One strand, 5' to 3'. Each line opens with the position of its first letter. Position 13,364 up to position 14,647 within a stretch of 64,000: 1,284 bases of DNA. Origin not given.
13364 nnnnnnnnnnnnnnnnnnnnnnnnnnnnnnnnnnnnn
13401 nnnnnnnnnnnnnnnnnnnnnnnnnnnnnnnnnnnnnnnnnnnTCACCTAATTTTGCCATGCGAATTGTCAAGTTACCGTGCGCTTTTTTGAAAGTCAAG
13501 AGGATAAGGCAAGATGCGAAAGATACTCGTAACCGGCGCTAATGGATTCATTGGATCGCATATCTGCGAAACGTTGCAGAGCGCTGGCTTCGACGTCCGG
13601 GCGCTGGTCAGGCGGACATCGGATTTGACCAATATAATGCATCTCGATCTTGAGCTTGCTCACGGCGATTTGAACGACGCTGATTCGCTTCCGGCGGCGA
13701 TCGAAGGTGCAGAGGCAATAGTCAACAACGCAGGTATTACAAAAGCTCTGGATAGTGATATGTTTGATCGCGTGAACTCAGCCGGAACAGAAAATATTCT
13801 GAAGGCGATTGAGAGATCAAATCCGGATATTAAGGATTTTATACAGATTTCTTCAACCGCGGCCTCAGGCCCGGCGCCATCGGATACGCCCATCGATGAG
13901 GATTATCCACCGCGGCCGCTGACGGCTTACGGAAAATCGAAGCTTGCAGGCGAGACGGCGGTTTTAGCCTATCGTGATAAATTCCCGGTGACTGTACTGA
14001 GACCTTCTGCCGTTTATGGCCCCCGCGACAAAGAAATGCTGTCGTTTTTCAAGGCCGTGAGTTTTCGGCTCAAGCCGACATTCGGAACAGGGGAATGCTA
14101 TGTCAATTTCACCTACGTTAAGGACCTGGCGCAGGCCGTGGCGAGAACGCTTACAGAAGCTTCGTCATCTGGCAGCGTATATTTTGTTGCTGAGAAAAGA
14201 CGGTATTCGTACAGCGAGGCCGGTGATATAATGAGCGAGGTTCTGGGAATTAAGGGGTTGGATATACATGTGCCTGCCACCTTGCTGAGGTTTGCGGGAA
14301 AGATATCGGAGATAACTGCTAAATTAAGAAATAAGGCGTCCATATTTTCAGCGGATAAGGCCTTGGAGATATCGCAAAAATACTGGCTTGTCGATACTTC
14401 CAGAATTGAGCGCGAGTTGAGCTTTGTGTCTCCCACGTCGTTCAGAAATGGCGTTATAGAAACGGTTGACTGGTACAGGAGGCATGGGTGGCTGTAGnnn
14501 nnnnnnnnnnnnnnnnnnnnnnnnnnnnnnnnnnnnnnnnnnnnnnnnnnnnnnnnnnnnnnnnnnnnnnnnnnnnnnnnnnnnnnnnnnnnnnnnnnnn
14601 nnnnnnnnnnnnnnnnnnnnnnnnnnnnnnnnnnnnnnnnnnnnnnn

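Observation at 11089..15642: Divergent gene cluster resembling bacterial ceramide/sphingolipid synthesis (Spt-like AOS + GNAT N-acyltransferase | NAD-reductase + class V aminotransferase)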

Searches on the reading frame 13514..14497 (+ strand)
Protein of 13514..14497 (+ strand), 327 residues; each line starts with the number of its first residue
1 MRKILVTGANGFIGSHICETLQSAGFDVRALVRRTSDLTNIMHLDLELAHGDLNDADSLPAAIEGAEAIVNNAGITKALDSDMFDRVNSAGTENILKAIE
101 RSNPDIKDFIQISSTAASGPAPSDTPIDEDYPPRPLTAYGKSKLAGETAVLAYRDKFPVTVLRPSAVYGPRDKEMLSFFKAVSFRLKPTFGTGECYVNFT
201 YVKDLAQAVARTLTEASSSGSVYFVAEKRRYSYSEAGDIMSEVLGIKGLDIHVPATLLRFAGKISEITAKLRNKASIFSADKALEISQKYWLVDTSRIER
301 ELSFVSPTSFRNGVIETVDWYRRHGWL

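Call 3: search_protein_families(library=pfam, proteins=[window:13514-14497:+])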
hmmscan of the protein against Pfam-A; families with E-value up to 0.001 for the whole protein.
window:13514-14497:+ (327 aa): 8 families
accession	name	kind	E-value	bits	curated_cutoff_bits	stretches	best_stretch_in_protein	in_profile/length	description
PF01370.27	Epimerase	-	4.9e-39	134.6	20.9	1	4-223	1-237/240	NAD dependent epimerase/dehydratase family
PF16363.11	GDP_Man_Dehyd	-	3.1e-28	99.6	27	1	5-316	1-331/332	GDP-mannose 4,6 dehydratase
PF01073.25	3Beta_HSD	-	3.3e-25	89.1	22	1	5-245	1-269/280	3-beta hydroxysteroid dehydrogenase/isomerase family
PF04321.23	RmlD_sub_bind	-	2.2e-21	76.6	27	1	3-240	2-227/287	RmlD substrate binding domain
PF13460.12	NAD_binding_10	-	9.8e-20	71.6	27.2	1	8-167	1-146/184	NAD(P)H-binding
PF05368.20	NmrA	-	2.4e-12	47.5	27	1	3-74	4-78/298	NmrA-like family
PF07993.18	NAD_binding_4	-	1.3e-11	44.6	20.1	1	63-171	86-211/258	Male sterility protein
PF00106.31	adh_short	-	2.1e-06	27.8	26.6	1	3-85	2-102/195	short chain dehydrogenase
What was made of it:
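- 13514..14497 (+): CerR-like extended SDR (NAD-dependent epimerase/dehydratase family), the putative 3-keto(dihydro)ceramide or 3-ketosphinganine reductase. Pfam Epimerase, 4.9e-39 (call 3).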

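Call 4: search_protein_families(library=ncbifam, proteins=[window:13514-14497:+])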
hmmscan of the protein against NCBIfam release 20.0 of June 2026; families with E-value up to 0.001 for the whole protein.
window:13514-14497:+ (327 aa): 43 families (the best 25 are shown)
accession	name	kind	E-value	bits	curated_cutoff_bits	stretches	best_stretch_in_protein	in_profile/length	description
TIGR03466.1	HpnA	hypoth_equivalog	2e-38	132.1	367.65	1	3-326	2-326/327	hopanoid-associated sugar epimerase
NF042422.1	oxyalk_red_OleD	equivalog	1.3e-26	93.7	580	1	3-315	2-322/329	2-alkyl-3-oxoalkanoate reductase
TIGR04180.1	EDH_00030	hypoth_equivalog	3.2e-25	88.8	475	1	4-268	1-277/297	NAD-dependent 4,6-dehydratase LegB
NF052578.1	StrlDmthSdmBMthl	equivalog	3.2e-24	86.3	600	1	4-326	3-327/328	sterol demethylase protein SdmB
NF042423.1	oxyalk_red_Shew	equivalog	4.2e-24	85.2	580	1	2-274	9-287/331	2-alkyl-3-oxoalkanoate reductase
TIGR01181.1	dTDP_gluc_dehyt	equivalog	4.4e-22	78.6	365.1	1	3-326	1-316/321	dTDP-glucose 4,6-dehydratase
TIGR01179.1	galE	equivalog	1.7e-18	66.6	262.3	1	3-170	1-179/332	UDP-glucose 4-epimerase GalE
TIGR01214.1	rmlD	equivalog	6e-18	64.9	224.05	1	3-254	1-236/285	dTDP-4-dehydrorhamnose reductase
TIGR01746.1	Thioester-redct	subfamily_domain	8.5e-16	58.1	213.35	1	3-242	1-279/371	thioester reductase domain-containing protein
TIGR01777.1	yfcH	hypoth_equivalog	2.8e-15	56.7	207.35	1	4-260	1-256/292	TIGR01777 family oxidoreductase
TIGR02197.1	heptose_epim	equivalog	1.8e-14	53.7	274.6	1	4-245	1-261/316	ADP-glyceromanno-heptose 6-epimerase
NF007582.0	PRK10217.1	equivalog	8.8e-10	38.2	698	1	128-322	149-332/355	dTDP-glucose 4,6-dehydratase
NF058621.1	DiazavRedAvaA7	equivalog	3e-09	36.9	400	1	3-218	2-223/304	3-diazoavenalumate denitrifying reductase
NF041293.1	G6PDh_Azf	equivalog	4e-09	36.3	400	1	3-161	4-174/252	NAD-dependent glucose-6-phosphate dehydrogenase Azf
NF043036.1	ErythonDh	equivalog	6.3e-09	35.5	325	1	3-154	2-164/321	D-erythronate dehydrogenase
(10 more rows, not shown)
